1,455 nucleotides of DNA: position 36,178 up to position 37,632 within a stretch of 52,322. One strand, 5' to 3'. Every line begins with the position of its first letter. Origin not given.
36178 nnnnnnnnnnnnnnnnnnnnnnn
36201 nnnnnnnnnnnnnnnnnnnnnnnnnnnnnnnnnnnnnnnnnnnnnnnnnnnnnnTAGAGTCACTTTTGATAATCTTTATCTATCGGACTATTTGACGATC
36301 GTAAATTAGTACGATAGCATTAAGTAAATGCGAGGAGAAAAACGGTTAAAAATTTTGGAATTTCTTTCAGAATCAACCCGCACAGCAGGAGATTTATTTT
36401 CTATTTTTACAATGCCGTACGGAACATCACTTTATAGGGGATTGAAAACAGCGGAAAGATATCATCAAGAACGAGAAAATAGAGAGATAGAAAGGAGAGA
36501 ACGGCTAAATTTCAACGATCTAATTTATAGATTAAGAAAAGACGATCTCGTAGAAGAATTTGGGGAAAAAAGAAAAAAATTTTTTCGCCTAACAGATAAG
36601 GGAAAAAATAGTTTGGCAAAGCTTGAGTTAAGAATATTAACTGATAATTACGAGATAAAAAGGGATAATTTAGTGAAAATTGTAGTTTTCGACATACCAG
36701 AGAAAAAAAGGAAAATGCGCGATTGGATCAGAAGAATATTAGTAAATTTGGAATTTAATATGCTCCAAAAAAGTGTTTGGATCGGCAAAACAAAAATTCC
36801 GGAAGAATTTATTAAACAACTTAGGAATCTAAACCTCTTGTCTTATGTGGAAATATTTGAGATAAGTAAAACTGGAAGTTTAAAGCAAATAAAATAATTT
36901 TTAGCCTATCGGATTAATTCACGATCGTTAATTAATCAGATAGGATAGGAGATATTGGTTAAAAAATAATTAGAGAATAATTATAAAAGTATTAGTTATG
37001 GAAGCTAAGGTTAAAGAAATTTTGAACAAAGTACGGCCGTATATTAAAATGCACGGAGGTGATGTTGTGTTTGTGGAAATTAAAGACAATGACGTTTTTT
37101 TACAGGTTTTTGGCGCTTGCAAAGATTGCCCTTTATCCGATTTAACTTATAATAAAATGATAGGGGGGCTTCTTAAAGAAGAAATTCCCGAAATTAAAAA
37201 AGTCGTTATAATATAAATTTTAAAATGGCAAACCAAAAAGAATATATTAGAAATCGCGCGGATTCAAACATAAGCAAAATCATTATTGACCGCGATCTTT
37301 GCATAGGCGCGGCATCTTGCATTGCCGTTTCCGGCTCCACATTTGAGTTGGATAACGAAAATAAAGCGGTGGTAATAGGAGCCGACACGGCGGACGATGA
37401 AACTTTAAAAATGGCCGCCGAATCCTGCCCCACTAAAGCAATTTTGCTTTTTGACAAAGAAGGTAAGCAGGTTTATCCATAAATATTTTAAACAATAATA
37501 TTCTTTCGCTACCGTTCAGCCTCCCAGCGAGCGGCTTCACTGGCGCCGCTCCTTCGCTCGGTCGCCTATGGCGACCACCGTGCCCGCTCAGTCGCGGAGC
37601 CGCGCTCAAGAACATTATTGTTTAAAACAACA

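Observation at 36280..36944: Cassette copy B splits an Fe-S assembly gene string (nifS-nifU | cassette | nfu-ferredoxin)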

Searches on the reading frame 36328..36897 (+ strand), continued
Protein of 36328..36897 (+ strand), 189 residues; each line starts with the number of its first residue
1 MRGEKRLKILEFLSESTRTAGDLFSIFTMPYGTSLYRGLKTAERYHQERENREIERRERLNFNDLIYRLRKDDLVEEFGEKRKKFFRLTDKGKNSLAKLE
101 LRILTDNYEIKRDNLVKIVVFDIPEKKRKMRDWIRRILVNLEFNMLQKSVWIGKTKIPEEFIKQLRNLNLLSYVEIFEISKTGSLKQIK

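Call 62: search_protein_families(library=pfam, proteins=[L020:4712-5215:-, L025:3799-4251:-, L057:4728-5654:-, L023:3053-3943:+, L054:2959-3873:+], max_evalue=0.01)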
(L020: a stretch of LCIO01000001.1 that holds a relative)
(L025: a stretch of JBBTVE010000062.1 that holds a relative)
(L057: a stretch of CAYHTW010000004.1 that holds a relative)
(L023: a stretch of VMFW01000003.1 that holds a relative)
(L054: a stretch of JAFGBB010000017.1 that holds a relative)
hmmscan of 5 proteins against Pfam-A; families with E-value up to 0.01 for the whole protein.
L020:4712-5215:- (167 aa): 8 families
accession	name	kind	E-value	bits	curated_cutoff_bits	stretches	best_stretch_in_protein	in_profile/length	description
PF08279.18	HTH_11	-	7.5e-06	26.2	25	1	19-71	2-53/55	HTH domain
PF13412.12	HTH_24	-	9e-06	25.6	21.9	1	19-62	5-46/48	Winged helix-turn-helix DNA-binding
PF13730.12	HTH_36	-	0.00044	20.4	25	1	34-62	27-54/55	Helix-turn-helix domain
PF05732.17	RepL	-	0.00095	19.1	20.3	1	35-120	78-156/164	Firmicute plasmid replication protein (RepL)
PF01726.22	LexA_DNA_bind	-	0.0015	18.7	23.7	1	36-65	29-58/65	LexA DNA binding domain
PF01325.25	Fe_dep_repress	-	0.0019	18.8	26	1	20-68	11-57/60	Iron dependent repressor, N-terminal DNA binding domain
PF10668.15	Phage_terminase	-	0.0038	17.3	22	1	17-46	7-36/67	Phage terminase small subunit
PF12840.13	HTH_20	-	0.0061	17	27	0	37-59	23-44/51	Helix-turn-helix domain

L025:3799-4251:- (150 aa): 5 families
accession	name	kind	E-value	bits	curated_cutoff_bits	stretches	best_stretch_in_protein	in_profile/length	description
PF01726.22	LexA_DNA_bind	-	3.8e-08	33.4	23.7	1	1-56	1-59/65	LexA DNA binding domain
PF08279.18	HTH_11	-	6.3e-05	23.2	25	1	8-58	2-49/55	HTH domain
PF13730.12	HTH_36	-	0.00025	21.2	25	1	17-53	20-55/55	Helix-turn-helix domain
PF12840.13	HTH_20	-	0.0018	18.6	27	0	11-53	9-48/51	Helix-turn-helix domain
PF13412.12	HTH_24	-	0.0078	16.2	21.9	0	8-52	5-46/48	Winged helix-turn-helix DNA-binding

L057:4728-5654:- (308 aa): 8 families
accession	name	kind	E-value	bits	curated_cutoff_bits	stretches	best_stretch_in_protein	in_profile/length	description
PF07992.20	Pyr_redox_2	-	2e-36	126.4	26.1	1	4-279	3-279/291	Pyridine nucleotide-disulphide oxidoreductase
PF13738.12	Pyr_redox_3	-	2.8e-22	79.8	30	2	69-274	93-305/305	Pyridine nucleotide-disulphide oxidoreductase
PF00070.33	Pyr_redox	-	5.3e-08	33.7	22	1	145-218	2-81/82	Pyridine nucleotide-disulphide oxidoreductase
PF12831.13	FAD_oxidored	-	3.1e-06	27.2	27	1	4-54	2-53/416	FAD dependent oxidoreductase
PF01266.30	DAO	-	8.7e-05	22.6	27.9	0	5-33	3-31/353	FAD dependent oxidoreductase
PF01134.28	GIDA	-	0.00011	21.8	22.1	1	4-33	2-31/391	Glucose inhibited division protein A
PF00890.30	FAD_binding_2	-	0.00018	21.3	20.4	1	4-38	2-38/414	FAD binding domain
PF03486.20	HI0933_like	-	0.0023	17.8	50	0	4-30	3-29/244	HI0933-like protein Rossmann domain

L023:3053-3943:+ (296 aa): 4 families
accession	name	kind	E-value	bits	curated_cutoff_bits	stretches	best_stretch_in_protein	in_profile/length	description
PF00589.27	Phage_integrase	-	3.1e-38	131.7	27.1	1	110-280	3-170/172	Phage integrase family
PF02899.23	Phage_int_SAM_1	-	4.6e-12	46.5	22.3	1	8-87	1-82/83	Phage integrase, N-terminal SAM-like domain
PF13102.12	Phage_int_SAM_5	-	3.9e-08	34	22.3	1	16-94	11-92/98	Phage integrase SAM-like domain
PF13495.12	Phage_int_SAM_4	-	4.5e-08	33.8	27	1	7-88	1-82/85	Phage integrase, N-terminal SAM-like domain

L054:2959-3873:+ (304 aa): 4 families
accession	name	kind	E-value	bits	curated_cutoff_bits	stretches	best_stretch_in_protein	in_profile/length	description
PF00589.27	Phage_integrase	-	8.3e-43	146.6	27.1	1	116-287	3-170/172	Phage integrase family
PF02899.23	Phage_int_SAM_1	-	2.6e-13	50.5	22.3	1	8-93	1-82/83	Phage integrase, N-terminal SAM-like domain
PF13495.12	Phage_int_SAM_4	-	2.3e-07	31.6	27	1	7-68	1-61/85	Phage integrase, N-terminal SAM-like domain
PF13102.12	Phage_int_SAM_5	-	1.7e-06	28.8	22.3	1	16-94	14-86/98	Phage integrase SAM-like domain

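Call 76: search_protein_representatives(alignment_id=A3)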
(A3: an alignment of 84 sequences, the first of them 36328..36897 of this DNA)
Query: 84 sequences, 196 profile positions. Proteins with E-value up to 0.001 (for the whole library): 4868; up to 1e-10: 1990; up to 1e-30: 711. The best 150 are listed.
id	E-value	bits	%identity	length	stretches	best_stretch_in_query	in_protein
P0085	8.4e-76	270.3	-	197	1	1-195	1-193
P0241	1.9e-74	265.9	-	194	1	1-195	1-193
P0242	4.2e-74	264.7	-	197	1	1-195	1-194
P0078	4.4e-71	254.9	-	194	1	1-195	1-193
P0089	6.9e-69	247.7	-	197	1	1-194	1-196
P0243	2.6e-67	242.6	-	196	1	1-194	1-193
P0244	5.5e-66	238.2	-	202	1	1-194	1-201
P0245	5.7e-66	238.2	-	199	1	1-195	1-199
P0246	1.7e-64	233.4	-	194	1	1-194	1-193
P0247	1.8e-64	233.3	-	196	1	1-194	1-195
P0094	8.0e-64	231.2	-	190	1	7-195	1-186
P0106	1.2e-63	230.6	-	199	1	1-195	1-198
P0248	6.3e-63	228.3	-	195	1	1-194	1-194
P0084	7.9e-63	228.0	-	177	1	14-194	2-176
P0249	2.5e-62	226.3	-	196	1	1-195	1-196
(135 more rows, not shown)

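Call 97: find_related_loci(query=A3, collection=viral_contigs, flank=3000)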
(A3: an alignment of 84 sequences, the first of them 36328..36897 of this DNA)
Query A3 (189 aa) in viral_contigs; peptide patterns used: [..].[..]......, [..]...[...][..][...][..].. (x = any residue, [..] = any of these).
18 stretches matched a pattern, but none encodes a relative of the query by tblastn (E <= 1e-3).
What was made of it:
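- No copies were found in IMG/VR viral contigs (call 97).
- Tried and rejected: Viral contigs: no family member found (call 97).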

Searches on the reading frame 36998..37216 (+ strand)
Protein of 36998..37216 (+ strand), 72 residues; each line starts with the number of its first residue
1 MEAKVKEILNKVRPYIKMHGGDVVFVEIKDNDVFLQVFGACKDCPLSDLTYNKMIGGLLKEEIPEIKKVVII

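Call 5: search_protein_families(library=pfam, proteins=[window:36998-37216:+], max_evalue=0.01)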
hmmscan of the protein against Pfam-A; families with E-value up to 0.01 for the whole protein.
window:36998-37216:+ (72 aa): 1 family
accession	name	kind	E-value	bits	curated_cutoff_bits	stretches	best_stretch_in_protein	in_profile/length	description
PF01106.22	NifU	-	1.1e-22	80.4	27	1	5-70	1-67/67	NifU-like domain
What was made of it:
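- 36998..37216 (+): Nfu (NifU C-terminal-like domain), the first gene distal to the insertion. Pfam PF01106 1.1e-22 (call 5)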

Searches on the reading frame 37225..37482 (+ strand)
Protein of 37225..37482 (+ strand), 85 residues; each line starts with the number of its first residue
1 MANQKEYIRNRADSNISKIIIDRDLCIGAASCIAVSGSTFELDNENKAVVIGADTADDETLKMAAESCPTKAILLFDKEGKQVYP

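Call 5: search_protein_families(library=pfam, proteins=[window:37225-37482:+], max_evalue=0.01)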
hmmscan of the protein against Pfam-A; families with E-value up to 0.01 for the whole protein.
window:37225-37482:+ (85 aa): 3 families
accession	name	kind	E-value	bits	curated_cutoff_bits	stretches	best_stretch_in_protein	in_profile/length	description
PF13370.11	Fer4_13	-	2.8e-10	41.1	24.5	1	21-73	1-56/58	4Fe-4S single cluster domain of Ferredoxin I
PF13459.11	Fer4_15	-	6.1e-10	40.1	22.4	1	19-74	1-65/66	4Fe-4S single cluster domain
PF06902.16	Fer4_19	-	1.5e-05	25.4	24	1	18-73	7-59/64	Divergent 4Fe-4S mono-cluster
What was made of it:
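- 37225..37482 (+): 4Fe-4S ferredoxin. Pfam Fer4_13 and Fer4_15 (call 5)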
